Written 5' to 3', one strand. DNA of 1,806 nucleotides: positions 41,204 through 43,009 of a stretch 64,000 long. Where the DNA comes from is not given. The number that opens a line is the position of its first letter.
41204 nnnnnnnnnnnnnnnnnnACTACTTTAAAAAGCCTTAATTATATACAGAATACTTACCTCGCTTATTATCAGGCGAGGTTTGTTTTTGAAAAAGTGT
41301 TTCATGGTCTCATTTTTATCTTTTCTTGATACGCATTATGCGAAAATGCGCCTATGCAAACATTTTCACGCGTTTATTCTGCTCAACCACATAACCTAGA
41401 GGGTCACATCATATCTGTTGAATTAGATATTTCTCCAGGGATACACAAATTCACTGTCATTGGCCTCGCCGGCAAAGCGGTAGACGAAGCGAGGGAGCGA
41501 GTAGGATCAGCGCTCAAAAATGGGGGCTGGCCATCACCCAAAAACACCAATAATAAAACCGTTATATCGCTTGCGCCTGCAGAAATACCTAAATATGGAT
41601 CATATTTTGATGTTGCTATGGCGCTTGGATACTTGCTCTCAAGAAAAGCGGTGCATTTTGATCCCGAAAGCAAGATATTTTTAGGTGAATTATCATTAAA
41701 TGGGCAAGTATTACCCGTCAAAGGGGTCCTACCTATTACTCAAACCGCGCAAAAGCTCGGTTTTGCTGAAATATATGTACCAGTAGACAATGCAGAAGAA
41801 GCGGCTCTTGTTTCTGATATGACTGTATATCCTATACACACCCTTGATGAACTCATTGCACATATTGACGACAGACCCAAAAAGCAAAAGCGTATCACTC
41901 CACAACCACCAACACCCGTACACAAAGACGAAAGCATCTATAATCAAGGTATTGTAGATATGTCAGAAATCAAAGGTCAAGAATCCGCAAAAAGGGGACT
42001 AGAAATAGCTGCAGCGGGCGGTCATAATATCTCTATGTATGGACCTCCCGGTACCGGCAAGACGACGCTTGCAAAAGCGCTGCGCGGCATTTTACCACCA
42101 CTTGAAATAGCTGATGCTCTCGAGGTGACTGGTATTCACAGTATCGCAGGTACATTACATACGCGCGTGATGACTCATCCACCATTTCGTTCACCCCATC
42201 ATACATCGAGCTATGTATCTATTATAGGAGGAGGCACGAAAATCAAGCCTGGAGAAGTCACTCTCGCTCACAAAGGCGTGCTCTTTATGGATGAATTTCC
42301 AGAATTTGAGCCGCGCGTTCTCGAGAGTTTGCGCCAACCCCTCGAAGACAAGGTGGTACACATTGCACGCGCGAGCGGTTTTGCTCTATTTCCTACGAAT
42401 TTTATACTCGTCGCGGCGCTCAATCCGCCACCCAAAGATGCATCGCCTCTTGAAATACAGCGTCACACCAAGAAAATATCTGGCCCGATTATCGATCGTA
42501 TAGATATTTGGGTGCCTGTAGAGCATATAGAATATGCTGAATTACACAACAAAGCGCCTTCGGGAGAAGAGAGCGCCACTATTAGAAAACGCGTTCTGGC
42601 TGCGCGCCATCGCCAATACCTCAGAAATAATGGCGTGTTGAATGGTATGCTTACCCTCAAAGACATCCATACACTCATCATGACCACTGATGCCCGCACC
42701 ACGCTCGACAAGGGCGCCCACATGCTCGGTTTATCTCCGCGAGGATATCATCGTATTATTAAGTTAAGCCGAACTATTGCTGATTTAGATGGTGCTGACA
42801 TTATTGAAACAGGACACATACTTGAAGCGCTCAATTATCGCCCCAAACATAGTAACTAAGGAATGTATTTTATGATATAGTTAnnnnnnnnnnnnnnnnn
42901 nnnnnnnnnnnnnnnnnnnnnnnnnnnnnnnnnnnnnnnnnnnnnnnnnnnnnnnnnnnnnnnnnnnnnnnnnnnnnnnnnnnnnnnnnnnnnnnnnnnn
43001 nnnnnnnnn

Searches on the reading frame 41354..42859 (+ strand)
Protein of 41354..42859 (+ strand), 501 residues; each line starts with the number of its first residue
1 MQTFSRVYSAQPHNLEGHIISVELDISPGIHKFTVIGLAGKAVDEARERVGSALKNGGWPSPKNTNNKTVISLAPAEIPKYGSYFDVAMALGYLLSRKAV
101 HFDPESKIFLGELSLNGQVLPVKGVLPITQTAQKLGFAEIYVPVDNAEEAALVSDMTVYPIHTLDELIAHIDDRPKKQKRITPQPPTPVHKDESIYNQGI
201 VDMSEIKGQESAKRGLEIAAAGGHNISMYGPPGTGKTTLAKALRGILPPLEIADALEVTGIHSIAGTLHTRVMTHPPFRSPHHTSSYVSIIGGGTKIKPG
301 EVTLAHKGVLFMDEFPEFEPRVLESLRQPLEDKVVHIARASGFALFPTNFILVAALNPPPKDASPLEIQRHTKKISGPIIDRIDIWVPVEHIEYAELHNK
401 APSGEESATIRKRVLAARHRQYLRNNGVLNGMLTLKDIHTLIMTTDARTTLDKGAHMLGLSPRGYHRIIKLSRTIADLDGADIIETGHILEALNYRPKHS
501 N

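Call 10: search_protein_families(library=pfam, proteins=[window:41354-42859:+], max_evalue=0.01)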
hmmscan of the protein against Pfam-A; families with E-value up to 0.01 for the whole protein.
window:41354-42859:+ (501 aa): 11 families
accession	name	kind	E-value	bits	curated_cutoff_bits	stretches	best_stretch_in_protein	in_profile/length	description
PF01078.27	Mg_chelatase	-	3.4e-74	249.1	20.3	1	202-396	1-206/207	Magnesium chelatase, subunit ChlI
PF13541.12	ChlI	-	4.7e-30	104.4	27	1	22-146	1-121/121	Subunit ChlI of Mg-chelatase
PF13335.12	Mg_chelatase_C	-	1e-23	84.2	26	1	404-496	1-94/94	Magnesium chelatase, subunit ChlI C-terminal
PF07728.20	AAA_5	-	2e-10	41.2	22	1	228-365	4-130/139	AAA domain (dynein-related subfamily)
PF00493.29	MCM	-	2e-09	37.3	23.3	1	217-390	51-205/224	MCM P-loop domain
PF05362.19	Lon_C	-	3.6e-07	30.4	21.1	1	16-170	39-201/205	Lon protease (S16) C-terminal proteolytic domain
PF00004.35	AAA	-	5.2e-05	24.1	21.2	1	228-247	3-22/131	ATPase family associated with various cellular activities (AAA)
PF05496.18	RuvB_N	-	6.2e-05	23.3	27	0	208-243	11-53/159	Holliday junction DNA helicase RuvB P-loop domain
PF00158.32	Sigma54_activat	-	0.00028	21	20.2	0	293-336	80-123/168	Sigma-54 interaction domain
PF00005.33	ABC_tran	-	0.0023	19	25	1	221-252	9-38/137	ABC transporter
PF13521.12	AAA_28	-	0.0057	17.3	27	0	226-244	2-20/164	AAA domain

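Call 36: find_related_loci(query=window:41354-42859:+, collection=genome_contigs, flank=10000)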
Query window:41354-42859:+ (501 aa) in genome_contigs; peptide patterns used: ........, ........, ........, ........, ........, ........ (x = any residue, [..] = any of these).
599 stretches matched a pattern (row limit reached: there are more); 566 encode a relative of the query (tblastn E <= 1e-3); the best 80 are kept; 80 distinct loci.
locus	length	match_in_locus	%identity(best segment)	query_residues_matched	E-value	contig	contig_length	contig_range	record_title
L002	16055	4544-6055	58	1-499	0e+0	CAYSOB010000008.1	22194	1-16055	MAG TPA_asm: uncultured Candidatus Saccharibacteria bacterium isolate SRP135725_co1_504 genome assembly, contig: NODE_28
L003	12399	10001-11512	57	2-498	0e+0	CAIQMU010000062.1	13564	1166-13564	uncultured bacterium isolate AM-lipid-02-D4_bin-0951 genome assembly, contig: bin-0951:062/122, whole genome shotgun seq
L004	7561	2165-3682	55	2-498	0e+0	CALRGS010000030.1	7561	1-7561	MAG: Candidatus Nomurabacteria bacterium isolate Baikal-1350m-133 genome assembly, contig: Baikal-1350m-c33676, whole ge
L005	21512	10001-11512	55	2-498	7e-179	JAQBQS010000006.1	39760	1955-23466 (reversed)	MAG: Patescibacteria group bacterium isolate RYN_379 scaffold_4360119, whole genome shotgun sequence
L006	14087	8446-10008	55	1-497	2e-177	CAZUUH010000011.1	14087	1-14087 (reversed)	MAG TPA_asm: uncultured Candidatus Saccharibacteria bacterium isolate SRP192927_co3_445 genome assembly, contig: NODE_10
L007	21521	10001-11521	56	2-498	5e-177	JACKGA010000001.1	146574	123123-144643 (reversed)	MAG: Candidatus Nomurabacteria bacterium isolate HK-STAS-PATE-19 HK-STAS-PATE-19_1, whole genome shotgun sequence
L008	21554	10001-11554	53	3-498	6e-174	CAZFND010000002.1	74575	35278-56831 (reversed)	MAG TPA_asm: uncultured Candidatus Saccharibacteria bacterium isolate SRP292972_co1_21 genome assembly, contig: NODE_277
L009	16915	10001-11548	53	3-499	5e-172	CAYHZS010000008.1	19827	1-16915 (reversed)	MAG TPA_asm: uncultured Candidatus Saccharibacteria bacterium isolate ERP119705_co18_87 genome assembly, contig: NODE_32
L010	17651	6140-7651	52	3-498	6e-168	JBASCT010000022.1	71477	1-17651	MAG: Minisyncoccia bacterium isolate MFD03501_ilm_asm_bin2 k127_76456, whole genome shotgun sequence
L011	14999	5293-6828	52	3-498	2e-166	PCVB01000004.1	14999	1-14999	MAG: Candidatus Zambryskibacteria bacterium CG11_big_fil_rev_8_21_14_0_20_42_18 CG11_8_21_14_0.20_scaffold_3774_c, whole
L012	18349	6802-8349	51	5-498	9e-166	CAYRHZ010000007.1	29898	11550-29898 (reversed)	MAG TPA_asm: uncultured Candidatus Saccharibacteria bacterium isolate SRP286056_co1_489 genome assembly, contig: NODE_17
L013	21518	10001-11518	51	1-498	2e-165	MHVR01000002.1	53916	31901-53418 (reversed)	MAG: Candidatus Zambryskibacteria bacterium RIFCSPHIGHO2_02_FULL_43_14 rifcsphigho2_02_scaffold_1045, whole genome shotg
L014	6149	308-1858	51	1-498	5e-166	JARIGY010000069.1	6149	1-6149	MAG: Candidatus Taylorbacteria bacterium isolate CullarsAll.DT.32 k141_187457, whole genome shotgun sequence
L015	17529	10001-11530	52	3-498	3e-164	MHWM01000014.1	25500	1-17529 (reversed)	MAG: Candidatus Zambryskibacteria bacterium RIFCSPLOWO2_02_FULL_39_14 rifcsplowo2_02_scaffold_2432, whole genome shotgun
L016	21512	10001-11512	53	3-498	4e-164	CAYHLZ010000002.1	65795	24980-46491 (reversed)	MAG TPA_asm: uncultured Candidatus Saccharibacteria bacterium isolate ERP119705_co13_60 genome assembly, contig: NODE_49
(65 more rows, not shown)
